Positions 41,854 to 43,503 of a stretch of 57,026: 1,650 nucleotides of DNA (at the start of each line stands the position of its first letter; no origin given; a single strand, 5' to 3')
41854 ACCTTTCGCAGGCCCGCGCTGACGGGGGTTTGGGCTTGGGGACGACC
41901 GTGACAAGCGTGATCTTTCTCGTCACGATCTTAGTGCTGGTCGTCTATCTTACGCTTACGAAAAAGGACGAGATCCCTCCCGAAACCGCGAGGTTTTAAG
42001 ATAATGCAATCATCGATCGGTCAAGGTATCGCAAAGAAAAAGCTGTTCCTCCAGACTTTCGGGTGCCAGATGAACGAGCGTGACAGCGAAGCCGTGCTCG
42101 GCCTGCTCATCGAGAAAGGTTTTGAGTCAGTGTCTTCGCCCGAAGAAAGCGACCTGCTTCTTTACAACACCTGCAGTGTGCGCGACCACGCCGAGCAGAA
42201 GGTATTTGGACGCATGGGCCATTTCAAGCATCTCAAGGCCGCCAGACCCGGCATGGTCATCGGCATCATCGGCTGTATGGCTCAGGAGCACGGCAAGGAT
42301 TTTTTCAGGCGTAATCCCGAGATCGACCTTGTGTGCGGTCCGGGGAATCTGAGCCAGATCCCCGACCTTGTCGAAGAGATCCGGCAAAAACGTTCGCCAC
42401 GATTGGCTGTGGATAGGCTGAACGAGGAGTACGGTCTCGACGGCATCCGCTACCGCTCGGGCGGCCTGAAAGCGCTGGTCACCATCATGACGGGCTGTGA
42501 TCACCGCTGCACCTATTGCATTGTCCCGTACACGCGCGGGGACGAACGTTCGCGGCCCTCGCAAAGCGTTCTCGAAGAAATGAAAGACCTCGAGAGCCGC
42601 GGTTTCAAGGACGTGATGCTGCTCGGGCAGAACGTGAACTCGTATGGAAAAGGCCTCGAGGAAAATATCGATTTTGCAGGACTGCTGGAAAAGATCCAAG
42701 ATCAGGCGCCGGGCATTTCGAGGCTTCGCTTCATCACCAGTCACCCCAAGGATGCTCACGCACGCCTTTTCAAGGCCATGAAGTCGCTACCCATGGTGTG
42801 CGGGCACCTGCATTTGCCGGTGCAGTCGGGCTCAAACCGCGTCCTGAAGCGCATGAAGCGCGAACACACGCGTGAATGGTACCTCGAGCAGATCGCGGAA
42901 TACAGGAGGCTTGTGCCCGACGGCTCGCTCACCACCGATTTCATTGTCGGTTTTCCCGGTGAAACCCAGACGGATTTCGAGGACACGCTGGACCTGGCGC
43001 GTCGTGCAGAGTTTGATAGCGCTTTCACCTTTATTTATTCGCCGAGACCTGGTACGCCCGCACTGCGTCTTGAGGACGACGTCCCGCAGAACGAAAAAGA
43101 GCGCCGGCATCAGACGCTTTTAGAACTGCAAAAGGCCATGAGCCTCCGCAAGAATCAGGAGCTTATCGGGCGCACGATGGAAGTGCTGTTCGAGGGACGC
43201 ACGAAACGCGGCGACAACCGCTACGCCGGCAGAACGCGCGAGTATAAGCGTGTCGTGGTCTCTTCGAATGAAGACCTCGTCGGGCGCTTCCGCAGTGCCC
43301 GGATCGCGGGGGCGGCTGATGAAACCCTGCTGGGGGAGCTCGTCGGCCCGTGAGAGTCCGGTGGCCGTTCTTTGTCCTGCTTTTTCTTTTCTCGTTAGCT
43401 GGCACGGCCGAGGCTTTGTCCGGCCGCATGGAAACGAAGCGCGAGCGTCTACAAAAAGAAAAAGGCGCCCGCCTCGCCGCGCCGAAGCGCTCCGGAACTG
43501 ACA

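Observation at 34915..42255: Serial-insertion hotspot: three partial copies of the redoxin-3'/miaB-5' junction delimit three gene cassettes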

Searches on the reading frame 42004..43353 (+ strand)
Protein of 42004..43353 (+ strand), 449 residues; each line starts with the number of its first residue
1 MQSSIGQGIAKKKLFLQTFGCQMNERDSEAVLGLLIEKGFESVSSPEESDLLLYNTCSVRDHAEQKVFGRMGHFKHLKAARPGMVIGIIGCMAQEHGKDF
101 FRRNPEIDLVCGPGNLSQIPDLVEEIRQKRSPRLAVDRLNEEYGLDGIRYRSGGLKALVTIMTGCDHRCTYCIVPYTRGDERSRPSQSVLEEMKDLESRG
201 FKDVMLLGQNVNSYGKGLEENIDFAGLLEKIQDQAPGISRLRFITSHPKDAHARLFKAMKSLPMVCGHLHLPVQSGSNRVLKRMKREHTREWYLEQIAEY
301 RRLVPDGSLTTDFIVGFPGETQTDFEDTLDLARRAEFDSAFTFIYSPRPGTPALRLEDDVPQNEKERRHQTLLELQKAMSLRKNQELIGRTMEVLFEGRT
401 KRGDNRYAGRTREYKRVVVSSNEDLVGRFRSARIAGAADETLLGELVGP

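Call 5: search_protein_families(library=pfam, proteins=[window:42004-43353:+], max_evalue=0.01)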
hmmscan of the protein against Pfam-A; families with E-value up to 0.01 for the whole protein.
window:42004-43353:+ (449 aa): 4 families
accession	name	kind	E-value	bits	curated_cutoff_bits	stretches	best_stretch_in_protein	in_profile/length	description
PF04055.27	Radical_SAM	-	2.7e-30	106.2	29.5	1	160-332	2-166/166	Radical SAM superfamily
PF00919.26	UPF0004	-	5e-30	103.8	27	1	13-112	1-98/98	Uncharacterized protein family UPF0004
PF01938.26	TRAM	-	4.3e-05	23.7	21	1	387-447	3-61/61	TRAM domain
PF18693.7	TRAM_2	-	0.00034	21.2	27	1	388-447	1-63/63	TRAM domain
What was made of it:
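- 42004..43353 (+): Intact miaB, the right core flank. 42037-42252 is the counterpart of B1. Pfam UPF0004, Radical_SAM and TRAM (call 5).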

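Call 11: find_homologous_proteins(query=window:42004-43353:+, max_evalue=1e-50)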
Query window:42004-43353:+ (449 aa): 8000 proteins with E <= 1e-50 among 8000 candidates; the best 120 are listed.
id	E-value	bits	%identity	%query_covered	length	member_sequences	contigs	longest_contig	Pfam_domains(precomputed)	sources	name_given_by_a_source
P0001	0.0e+0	1020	100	100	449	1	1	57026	PF04055.28,PF00919.27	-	-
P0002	1.6e-229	780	76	97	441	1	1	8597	PF04055.28,PF00919.27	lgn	-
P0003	7.9e-228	775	75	97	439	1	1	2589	PF04055.28,PF00919.27,PF01938.27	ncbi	-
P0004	9.7e-228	774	76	98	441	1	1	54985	PF04055.28,PF00919.27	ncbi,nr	ncbi:MAG: tRNA (N6-isopentenyl adenosine(37)-C2)-methylthiotransferase MiaB [Candidatus Omnitrophica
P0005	1.2e-224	764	75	97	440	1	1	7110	PF04055.28,PF00919.27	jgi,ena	-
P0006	4.0e-224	762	75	98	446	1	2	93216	PF04055.28,PF00919.27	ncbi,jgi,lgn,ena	-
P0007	8.6e-224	761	76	97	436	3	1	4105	PF04055.28,PF00919.27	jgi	jgi:tRNA-2-methylthio-N6-dimethylallyladenosine synthase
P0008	1.5e-223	761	74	97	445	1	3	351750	PF04055.28,PF00919.27,PF01938.27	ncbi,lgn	-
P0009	2.8e-223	760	81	91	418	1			PF04055.28,PF00919.27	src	-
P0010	4.3e-222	756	74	97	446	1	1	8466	PF04055.28,PF00919.27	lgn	-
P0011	2.6e-221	753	74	97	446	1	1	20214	PF04055.28,PF00919.27,PF01938.27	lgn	-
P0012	7.5e-221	752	75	97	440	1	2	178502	PF04055.28,PF00919.27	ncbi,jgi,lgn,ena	-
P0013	3.3e-220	750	75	97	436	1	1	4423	PF04055.28,PF00919.27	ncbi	ncbi:MAG: tRNA (N6-isopentenyl adenosine(37)-C2)-methylthiotransferase MiaB [Candidatus Omnitrophota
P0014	1.4e-219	747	74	97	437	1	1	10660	PF04055.28,PF00919.27,PF01938.27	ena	-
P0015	1.7e-219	747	75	97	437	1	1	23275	PF04055.28,PF00919.27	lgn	-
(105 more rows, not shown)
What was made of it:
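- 42004..43353 (+): The best database relatives are Omnitrophota MiaB at 76% (call 11).
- The window is a whole metagenome contig of 57,026 nt (call 11).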

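Call 13: find_related_loci(query=window:42004-43353:+, collection=metagenome_contigs, flank=10000)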
Query window:42004-43353:+ (449 aa) in metagenome_contigs; peptide patterns used: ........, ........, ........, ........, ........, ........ (x = any residue, [..] = any of these).
600 stretches matched a pattern (row limit reached: there are more); 550 encode a relative of the query (tblastn E <= 1e-3); the best 80 are kept; 80 distinct loci.
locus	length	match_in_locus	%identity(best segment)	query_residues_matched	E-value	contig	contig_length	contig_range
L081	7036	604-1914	75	11-447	0e+0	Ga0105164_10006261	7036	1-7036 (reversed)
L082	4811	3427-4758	73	6-447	0e+0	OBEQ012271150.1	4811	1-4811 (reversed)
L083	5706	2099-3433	72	6-447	0e+0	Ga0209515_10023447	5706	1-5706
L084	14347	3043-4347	73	12-446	0e+0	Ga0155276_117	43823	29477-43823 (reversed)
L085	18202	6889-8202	72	12-449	0e+0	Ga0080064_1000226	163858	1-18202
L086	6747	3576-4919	47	4-448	1e-127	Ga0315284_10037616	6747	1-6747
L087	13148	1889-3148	46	13-444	9e-122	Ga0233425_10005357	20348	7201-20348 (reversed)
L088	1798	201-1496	46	16-446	1e-129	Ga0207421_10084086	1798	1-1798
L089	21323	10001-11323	44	7-446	7e-120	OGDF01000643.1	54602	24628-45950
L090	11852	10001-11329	43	5-446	1e-119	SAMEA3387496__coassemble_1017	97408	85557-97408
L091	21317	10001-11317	44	11-445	2e-119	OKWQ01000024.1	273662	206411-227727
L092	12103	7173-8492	45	11-448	1e-119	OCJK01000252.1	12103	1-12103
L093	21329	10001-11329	43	5-446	2e-119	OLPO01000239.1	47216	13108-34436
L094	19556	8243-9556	43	9-446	7e-119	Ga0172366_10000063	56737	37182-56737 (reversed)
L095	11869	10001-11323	43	7-446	1e-118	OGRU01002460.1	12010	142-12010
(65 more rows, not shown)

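Call 28: find_encoding_contigs(protein=P0002, flank=10000, max_places=4)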
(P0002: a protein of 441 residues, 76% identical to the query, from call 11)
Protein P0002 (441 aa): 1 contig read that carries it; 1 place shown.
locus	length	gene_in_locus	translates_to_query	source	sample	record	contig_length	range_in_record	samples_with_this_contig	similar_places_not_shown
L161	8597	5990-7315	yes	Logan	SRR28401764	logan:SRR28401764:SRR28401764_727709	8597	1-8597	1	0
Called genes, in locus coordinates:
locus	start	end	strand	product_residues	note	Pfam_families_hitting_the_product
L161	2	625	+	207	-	?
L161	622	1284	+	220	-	PF00702:Hydrolase, PF13419:HAD_2, PF13242:Hydrolase_like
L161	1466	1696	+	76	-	-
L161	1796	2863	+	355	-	PF00155:Aminotran_1_2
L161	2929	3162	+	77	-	PF02604:PhdYeFM_antitox (weak)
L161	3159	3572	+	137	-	PF01850:PIN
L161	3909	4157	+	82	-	-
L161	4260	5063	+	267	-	-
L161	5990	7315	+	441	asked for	PF00919:UPF0004, PF04055:Radical_SAM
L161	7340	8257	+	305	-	PF01715:IPPT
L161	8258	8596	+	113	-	?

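Call 29: find_encoding_contigs(protein=P0004, flank=10000, max_places=4)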
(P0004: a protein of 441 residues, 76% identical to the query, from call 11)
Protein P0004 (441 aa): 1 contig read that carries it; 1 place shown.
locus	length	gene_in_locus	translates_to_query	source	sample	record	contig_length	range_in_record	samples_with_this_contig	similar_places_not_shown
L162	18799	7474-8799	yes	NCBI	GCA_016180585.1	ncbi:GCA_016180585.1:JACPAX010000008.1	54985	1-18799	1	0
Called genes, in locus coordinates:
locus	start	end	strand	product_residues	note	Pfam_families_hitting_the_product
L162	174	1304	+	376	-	PF00953:Glycos_transf_4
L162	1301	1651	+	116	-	PF01050:MannoseP_isomer, PF07883:Cupin_2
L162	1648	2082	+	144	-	PF08334:T2SSG, PF22434:PilW_C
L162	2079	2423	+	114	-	-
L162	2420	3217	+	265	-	PF01476:LysM, PF01510:Amidase_2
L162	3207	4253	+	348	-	PF01300:Sua5_yciO_yrdC, PF03481:Sua5_C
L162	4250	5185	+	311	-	PF01259:SAICAR_synt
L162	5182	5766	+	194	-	PF00578:AhpC-TSA, PF08534:Redoxin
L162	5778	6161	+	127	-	-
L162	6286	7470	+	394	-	PF01637:ATPase_2 (faint), PF13173:AAA_14, PF13635:DUF4143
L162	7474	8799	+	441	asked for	PF00919:UPF0004, PF04055:Radical_SAM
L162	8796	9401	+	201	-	PF05036:SPOR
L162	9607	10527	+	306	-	PF01715:IPPT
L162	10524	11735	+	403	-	PF13167:GTP-bdg_N, PF16360:GTP-bdg_M, PF01926:MMR_HSR1, PF02421:FeoB_N (weak), PF19275:HflX_C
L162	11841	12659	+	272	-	PF01628:HrcA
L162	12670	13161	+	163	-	PF01025:GrpE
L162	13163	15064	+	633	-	PF00012:HSP70, PF06723:MreB_Mbl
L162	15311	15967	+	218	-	PF02661:Fic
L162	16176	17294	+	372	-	PF00226:DnaJ, PF01556:DnaJ_C, PF00684:DnaJ_CXXCXGXG, PF27439:DnaJ_C_2 (weak)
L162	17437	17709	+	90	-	PF09723:Zn_ribbon_8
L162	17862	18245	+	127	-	PF04892:VanZ-LLP1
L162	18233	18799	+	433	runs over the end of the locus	PF06245:DUF1015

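Call 32: find_encoding_contigs(protein=P0006, flank=10000, max_places=3)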
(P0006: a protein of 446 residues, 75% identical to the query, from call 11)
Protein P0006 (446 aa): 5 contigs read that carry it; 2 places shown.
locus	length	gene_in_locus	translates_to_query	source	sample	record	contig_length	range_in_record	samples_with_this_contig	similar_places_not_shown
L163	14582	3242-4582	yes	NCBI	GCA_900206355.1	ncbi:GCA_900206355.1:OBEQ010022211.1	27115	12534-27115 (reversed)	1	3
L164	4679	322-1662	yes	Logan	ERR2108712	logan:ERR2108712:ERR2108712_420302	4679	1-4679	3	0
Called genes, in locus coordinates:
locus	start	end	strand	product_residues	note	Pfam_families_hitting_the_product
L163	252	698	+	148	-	-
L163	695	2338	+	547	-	PF01381:HTH_3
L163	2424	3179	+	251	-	PF18780:HNH_repeat, PF01844:HNH, PF14279:HNH_5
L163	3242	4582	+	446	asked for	PF00919:UPF0004, PF04055:Radical_SAM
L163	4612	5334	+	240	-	PF00515:TPR_1 (faint), PF13174:TPR_6 (faint), PF13432:TPR_16 (faint), PF07719:TPR_2 (faint), PF13525:YfiO (faint), PF05036:SPOR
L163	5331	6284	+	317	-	PF01715:IPPT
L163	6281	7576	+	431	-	PF03193:RsgA_GTPase (faint), PF13167:GTP-bdg_N, PF16360:GTP-bdg_M, PF01926:MMR_HSR1, PF02421:FeoB_N (weak), PF19275:HflX_C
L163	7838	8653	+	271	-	PF01628:HrcA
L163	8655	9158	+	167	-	PF01025:GrpE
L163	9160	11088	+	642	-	PF00012:HSP70, PF06723:MreB_Mbl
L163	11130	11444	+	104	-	PF10049:DUF2283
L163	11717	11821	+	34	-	-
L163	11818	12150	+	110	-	-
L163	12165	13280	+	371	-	PF00226:DnaJ, PF01556:DnaJ_C, PF00684:DnaJ_CXXCXGXG, PF27439:DnaJ_C_2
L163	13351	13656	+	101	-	PF09723:Zn_ribbon_8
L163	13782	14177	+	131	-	PF04892:VanZ-LLP1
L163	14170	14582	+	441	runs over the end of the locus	PF06245:DUF1015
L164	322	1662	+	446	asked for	PF00919:UPF0004, PF04055:Radical_SAM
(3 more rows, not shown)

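Call 33: find_encoding_contigs(protein=P0008, flank=10000, max_places=3)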
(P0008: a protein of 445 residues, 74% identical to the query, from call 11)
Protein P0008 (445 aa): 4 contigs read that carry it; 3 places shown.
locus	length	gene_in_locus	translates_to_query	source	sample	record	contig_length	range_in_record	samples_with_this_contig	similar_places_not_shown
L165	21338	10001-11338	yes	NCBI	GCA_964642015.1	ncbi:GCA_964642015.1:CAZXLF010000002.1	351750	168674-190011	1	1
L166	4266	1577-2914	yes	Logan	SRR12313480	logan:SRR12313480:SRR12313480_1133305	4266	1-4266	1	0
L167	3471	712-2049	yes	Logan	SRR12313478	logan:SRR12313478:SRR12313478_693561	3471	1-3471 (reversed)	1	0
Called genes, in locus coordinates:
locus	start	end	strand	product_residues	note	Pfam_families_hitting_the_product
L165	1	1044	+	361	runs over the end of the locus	PF01300:Sua5_yciO_yrdC, PF03481:Sua5_C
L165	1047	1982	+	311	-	PF01259:SAICAR_synt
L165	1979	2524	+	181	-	PF14321:DUF4382 (weak)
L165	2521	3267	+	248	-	PF14321:DUF4382 (weak)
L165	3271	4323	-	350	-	PF01594:AI-2E_transport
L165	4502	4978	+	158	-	PF13279:4HBT_2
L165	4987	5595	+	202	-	-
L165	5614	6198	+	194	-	PF00578:AhpC-TSA, PF08534:Redoxin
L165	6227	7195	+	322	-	PF00657:Lipase_GDSL (weak), PF13472:Lipase_GDSL_2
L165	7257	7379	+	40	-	-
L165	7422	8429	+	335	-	PF13489:Methyltransf_23, PF01209:Ubie_methyltran (weak), PF02353:CMAS (weak), PF13847:Methyltransf_31, PF08241:Methyltransf_11, PF08242:Methyltransf_12, PF13649:Methyltransf_25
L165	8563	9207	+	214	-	PF01872:RibD_C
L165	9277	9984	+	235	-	-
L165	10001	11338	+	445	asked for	PF00919:UPF0004, PF04055:Radical_SAM, PF01938:TRAM (weak)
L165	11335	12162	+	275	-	PF00515:TPR_1 (faint), PF07719:TPR_2 (faint), PF13174:TPR_6 (faint), PF13432:TPR_16 (weak), PF05036:SPOR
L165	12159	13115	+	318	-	PF01715:IPPT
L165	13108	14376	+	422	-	PF13167:GTP-bdg_N, PF16360:GTP-bdg_M, PF03193:RsgA_GTPase (faint), PF01926:MMR_HSR1, PF02421:FeoB_N (weak), PF19275:HflX_C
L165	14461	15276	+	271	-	PF01628:HrcA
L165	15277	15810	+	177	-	PF01025:GrpE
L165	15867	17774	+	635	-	PF00012:HSP70, PF06723:MreB_Mbl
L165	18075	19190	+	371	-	PF00226:DnaJ, PF01556:DnaJ_C, PF00684:DnaJ_CXXCXGXG, PF27439:DnaJ_C_2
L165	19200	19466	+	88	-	PF09723:Zn_ribbon_8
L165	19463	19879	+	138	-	PF04892:VanZ-LLP1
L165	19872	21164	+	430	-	PF06245:DUF1015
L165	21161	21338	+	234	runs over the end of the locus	PF13641:Glyco_tranf_2_3 (weak), PF00535:Glycos_transf_2, PF10111:Glyco_tranf_2_2 (weak)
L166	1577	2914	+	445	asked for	PF00919:UPF0004, PF04055:Radical_SAM, PF01938:TRAM (weak)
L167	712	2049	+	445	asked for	PF00919:UPF0004, PF04055:Radical_SAM, PF01938:TRAM (weak)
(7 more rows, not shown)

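Call 34: find_encoding_contigs(protein=P0012, flank=10000, max_places=3)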
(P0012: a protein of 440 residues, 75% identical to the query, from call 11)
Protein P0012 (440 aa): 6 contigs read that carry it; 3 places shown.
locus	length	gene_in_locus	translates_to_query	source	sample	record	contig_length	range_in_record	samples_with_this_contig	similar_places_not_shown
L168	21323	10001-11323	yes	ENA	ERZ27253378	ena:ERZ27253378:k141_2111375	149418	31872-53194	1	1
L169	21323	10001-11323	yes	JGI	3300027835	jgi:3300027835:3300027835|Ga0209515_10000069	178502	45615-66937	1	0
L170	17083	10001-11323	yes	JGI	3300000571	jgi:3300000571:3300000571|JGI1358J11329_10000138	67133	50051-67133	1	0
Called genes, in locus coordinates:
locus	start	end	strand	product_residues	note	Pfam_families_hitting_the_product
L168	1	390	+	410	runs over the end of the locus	PF13439:Glyco_transf_4, PF13579:Glyco_trans_4_4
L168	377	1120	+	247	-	PF05050:Methyltransf_21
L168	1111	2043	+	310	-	-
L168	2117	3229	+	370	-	PF00953:Glycos_transf_4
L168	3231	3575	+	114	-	PF01050:MannoseP_isomer, PF07883:Cupin_2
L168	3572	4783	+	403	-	-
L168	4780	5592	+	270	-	PF01476:LysM, PF01510:Amidase_2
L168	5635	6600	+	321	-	PF01300:Sua5_yciO_yrdC, PF03481:Sua5_C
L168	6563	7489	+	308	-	PF01259:SAICAR_synt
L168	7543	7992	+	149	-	-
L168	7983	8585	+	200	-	PF00578:AhpC-TSA, PF08534:Redoxin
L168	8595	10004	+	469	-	PF13116:YhdP, PF05170:AsmA (weak)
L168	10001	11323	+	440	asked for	PF00919:UPF0004, PF04055:Radical_SAM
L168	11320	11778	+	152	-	PF13432:TPR_16 (faint), PF07719:TPR_2 (faint), PF13174:TPR_6 (faint)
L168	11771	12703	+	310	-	PF01745:IPT (faint), PF01715:IPPT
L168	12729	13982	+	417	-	PF13167:GTP-bdg_N, PF16360:GTP-bdg_M, PF03193:RsgA_GTPase (faint), PF00009:GTP_EFTU (faint), PF02492:cobW (faint), PF01926:MMR_HSR1, PF02421:FeoB_N (weak), PF19275:HflX_C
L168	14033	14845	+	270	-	PF01628:HrcA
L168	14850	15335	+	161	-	PF01025:GrpE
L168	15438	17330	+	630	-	PF00012:HSP70, PF06723:MreB_Mbl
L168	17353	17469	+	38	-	-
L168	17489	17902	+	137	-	-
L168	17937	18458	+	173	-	-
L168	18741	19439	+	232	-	PF01797:Y1_Tnp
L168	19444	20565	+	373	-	PF00226:DnaJ, PF01556:DnaJ_C, PF00684:DnaJ_CXXCXGXG, PF27439:DnaJ_C_2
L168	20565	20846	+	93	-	PF09723:Zn_ribbon_8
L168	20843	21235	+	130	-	PF04892:VanZ-LLP1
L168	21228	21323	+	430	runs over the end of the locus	PF06245:DUF1015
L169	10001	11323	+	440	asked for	PF00919:UPF0004, PF04055:Radical_SAM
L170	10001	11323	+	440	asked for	PF00919:UPF0004, PF04055:Radical_SAM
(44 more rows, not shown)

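Call 59: search_protein_families(library=pfam, proteins=[L084:1423-2115:+, L084:2225-2764:+, L085:4376-4945:+, L085:4947-5267:+, L085:5407-6126:+, L085:6098-6886:+], max_evalue=0.001)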
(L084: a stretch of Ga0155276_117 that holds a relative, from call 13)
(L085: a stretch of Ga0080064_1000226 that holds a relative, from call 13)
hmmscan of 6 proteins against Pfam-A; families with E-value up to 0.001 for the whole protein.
L084:1423-2115:+ (230 aa): 1 family
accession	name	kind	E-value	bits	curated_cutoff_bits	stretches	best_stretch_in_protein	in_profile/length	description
PF01797.21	Y1_Tnp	-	5.1e-13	49.6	23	1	25-127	14-121/121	Transposase IS200 like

L084:2225-2764:+ (179 aa): 3 families
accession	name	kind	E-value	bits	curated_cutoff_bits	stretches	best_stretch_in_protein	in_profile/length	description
PF14907.12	NTP_transf_5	-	2.7e-09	37.4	31.2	1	35-176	91-242/249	Uncharacterised nucleotidyltransferase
PF09970.15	DUF2204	-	2.4e-05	24.5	20.3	1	12-167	10-169/181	Nucleotidyl transferase of unknown function (DUF2204)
PF10706.15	Aminoglyc_resit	-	0.00025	21.7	21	1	9-90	4-88/149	Aminoglycoside-2''-adenylyltransferase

L085:4376-4945:+ (189 aa): 8 families
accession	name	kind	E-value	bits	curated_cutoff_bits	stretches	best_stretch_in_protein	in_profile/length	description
PF13649.12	Methyltransf_25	-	7.5e-15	55.8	27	1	36-131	1-97/97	Methyltransferase domain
PF08241.18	Methyltransf_11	-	6.6e-14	52.8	21.2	1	38-133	2-93/95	Methyltransferase domain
PF13847.12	Methyltransf_31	-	3.7e-13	49.8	27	1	36-139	7-113/145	Methyltransferase domain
PF08242.18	Methyltransf_12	-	3.5e-10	40.9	30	1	38-133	2-98/98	Methyltransferase domain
PF13489.12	Methyltransf_23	-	1.4e-06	28.6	27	1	30-138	20-119/164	Methyltransferase domain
PF05175.20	MTS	-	1.5e-06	28.4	23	1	34-146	33-149/170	Methyltransferase small domain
PF01209.24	Ubie_methyltran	-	3.8e-06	26.9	20.1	1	35-136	50-152/233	ubiE/COQ5 methyltransferase family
PF06325.19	PrmA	-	0.00028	20.9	22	1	34-134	163-257/296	Ribosomal protein L11 methyltransferase (PrmA)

L085:4947-5267:+ (106 aa): 1 family
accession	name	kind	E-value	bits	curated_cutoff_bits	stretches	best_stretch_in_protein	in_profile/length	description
PF02635.20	DsrE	-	2.5e-08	34.6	22.7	1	1-106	1-116/116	DsrE/DsrF-like family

L085:5407-6126:+ (239 aa): 1 family
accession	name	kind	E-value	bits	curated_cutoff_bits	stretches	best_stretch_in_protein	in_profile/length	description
PF07040.16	DUF1326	-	9.8e-48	163.1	25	1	29-207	2-174/177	Protein of unknown function (DUF1326)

L085:6098-6886:+ (262 aa): 1 family
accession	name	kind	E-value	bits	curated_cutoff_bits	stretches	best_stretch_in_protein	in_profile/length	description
PF09948.15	PpoB2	-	3.2e-65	220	28.7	1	66-255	1-187/188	Copper chaperone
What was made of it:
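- On Mobile-element-free horizontal-transfer hotspot between core genes: One relative, L084, does carry an IS200-like Y1_Tnp (call 59).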

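Call 89: search_protein_families(library=pfam, proteins=[L082:3185-3447:+, L163:2424-3167:+, L162:5778-6161:+], max_evalue=0.1)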
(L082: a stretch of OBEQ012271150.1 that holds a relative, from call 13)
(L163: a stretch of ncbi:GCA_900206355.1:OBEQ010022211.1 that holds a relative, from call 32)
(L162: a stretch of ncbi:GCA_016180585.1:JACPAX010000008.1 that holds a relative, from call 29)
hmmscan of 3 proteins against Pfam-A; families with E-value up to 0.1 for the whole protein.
L082:3185-3447:+ (86 aa): 4 families
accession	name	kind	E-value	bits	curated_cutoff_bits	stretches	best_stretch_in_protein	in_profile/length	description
PF01541.30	GIY-YIG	-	4.7e-20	72.1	22.6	1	6-78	1-76/78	GIY-YIG catalytic domain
PF10544.15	T5orf172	-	0.0022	18.9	20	1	15-80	11-73/101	T5orf172 domain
PF22316.2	ABhydrolase-like_N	-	0.014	15.7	27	1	51-86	63-99/106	A/B hydrolase-like, N-terminal domain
PF24663.1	DUF7651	-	0.09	12.7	27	1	4-69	92-153/205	Domain of unknown function (DUF7651)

L163:2424-3167:+ (248 aa): 6 families
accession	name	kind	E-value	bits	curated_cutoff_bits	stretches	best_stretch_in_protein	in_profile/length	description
PF18780.6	HNH_repeat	-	6.3e-14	52.5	26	2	87-134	2-48/54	Homing endonuclease associated repeat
PF01844.29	HNH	-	2.9e-13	50.2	21.4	1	198-245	1-46/47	HNH endonuclease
PF14279.12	HNH_5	-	5.1e-12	46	27.5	1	198-244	1-44/56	HNH endonuclease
PF13395.12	HNH_4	-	0.00033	21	22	1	198-245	1-50/54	HNH endonuclease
PF02945.21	Endonuclease_7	-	0.015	15.6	23.6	1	182-241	10-61/82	Recombination endonuclease VII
PF23830.1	DUF7200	-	0.07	14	27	0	75-134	5-59/89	Domain of unknown function (DUF7200)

L162:5778-6161:+ (127 aa): 2 families
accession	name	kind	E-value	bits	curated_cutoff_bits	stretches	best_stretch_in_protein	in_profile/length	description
PF07332.16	Phage_holin_3_6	-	0.00039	20.9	28.4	1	24-94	17-84/116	Putative Actinobacterial Holin-X, holin superfamily III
PF17547.7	DUF5462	-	0.066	13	25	1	75-125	14-64/157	Family of unknown function (DUF5462)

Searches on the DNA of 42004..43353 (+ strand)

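Call 23: search_rna_families(sources=[L085, L048, L084, L082], threshold=evalue, max_evalue=1)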
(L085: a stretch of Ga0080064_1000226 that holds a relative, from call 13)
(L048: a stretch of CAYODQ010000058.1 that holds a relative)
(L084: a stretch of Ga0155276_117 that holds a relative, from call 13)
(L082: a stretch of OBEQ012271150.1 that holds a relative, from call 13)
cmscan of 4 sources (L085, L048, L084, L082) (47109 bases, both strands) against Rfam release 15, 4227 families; matches with E-value up to 1: 1.
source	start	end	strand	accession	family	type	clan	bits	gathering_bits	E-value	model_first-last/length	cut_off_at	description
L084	6614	6695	+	RF01740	gyrA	Cis-reg;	-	24.3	45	0.092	1-88/88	no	gyrA RNA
